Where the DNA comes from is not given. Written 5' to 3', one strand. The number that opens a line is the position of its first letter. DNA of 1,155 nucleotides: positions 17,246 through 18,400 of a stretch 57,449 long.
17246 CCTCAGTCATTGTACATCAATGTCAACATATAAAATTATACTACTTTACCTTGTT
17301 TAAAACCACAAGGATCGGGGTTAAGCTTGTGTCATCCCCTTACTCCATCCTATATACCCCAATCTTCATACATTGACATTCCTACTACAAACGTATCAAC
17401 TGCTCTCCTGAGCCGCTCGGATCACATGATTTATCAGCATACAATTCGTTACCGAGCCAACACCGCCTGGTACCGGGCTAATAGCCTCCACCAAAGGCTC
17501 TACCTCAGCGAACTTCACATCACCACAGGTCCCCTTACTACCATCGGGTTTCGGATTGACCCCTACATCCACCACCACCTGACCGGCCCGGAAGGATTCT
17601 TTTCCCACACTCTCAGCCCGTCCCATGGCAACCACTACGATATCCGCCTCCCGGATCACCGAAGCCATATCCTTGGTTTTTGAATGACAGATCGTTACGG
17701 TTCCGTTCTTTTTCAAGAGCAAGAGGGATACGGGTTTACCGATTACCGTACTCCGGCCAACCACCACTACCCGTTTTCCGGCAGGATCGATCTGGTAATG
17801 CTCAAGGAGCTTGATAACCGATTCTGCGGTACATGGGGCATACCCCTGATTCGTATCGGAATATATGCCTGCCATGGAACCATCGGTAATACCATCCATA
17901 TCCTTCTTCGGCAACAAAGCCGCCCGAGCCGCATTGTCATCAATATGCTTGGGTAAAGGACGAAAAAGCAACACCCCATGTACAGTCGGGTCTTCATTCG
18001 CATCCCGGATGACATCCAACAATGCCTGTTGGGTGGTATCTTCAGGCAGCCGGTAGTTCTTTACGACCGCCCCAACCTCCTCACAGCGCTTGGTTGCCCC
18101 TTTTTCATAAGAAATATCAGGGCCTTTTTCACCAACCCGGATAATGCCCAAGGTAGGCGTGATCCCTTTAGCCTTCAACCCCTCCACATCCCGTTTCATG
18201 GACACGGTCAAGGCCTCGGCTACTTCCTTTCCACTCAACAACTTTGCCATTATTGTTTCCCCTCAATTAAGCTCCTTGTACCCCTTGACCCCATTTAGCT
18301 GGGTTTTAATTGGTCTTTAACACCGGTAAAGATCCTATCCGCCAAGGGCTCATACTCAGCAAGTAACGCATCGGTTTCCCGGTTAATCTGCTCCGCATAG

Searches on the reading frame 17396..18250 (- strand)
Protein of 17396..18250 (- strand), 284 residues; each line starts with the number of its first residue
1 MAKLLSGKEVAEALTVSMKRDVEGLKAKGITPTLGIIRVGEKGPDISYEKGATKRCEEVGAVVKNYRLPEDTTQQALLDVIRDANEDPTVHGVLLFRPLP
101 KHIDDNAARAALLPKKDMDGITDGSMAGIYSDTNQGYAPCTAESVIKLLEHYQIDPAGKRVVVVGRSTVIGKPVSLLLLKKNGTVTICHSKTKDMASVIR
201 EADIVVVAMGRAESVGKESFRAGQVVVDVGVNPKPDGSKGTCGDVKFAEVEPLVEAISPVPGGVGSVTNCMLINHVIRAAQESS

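Call 39: search_protein_families(library=pfam, proteins=[window:17396-18250:-], max_evalue=0.00001)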
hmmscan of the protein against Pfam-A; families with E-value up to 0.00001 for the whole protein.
window:17396-18250:- (284 aa): 2 families
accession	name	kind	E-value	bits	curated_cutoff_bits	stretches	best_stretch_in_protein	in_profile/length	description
PF02882.25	THF_DHG_CYH_C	-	1.3e-54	184.3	27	1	133-282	11-158/160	Tetrahydrofolate dehydrogenase/cyclohydrolase, NAD(P)-binding domain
PF00763.28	THF_DHG_CYH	-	6.9e-32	110.6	32.8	1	5-119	1-115/115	Tetrahydrofolate dehydrogenase/cyclohydrolase, catalytic domain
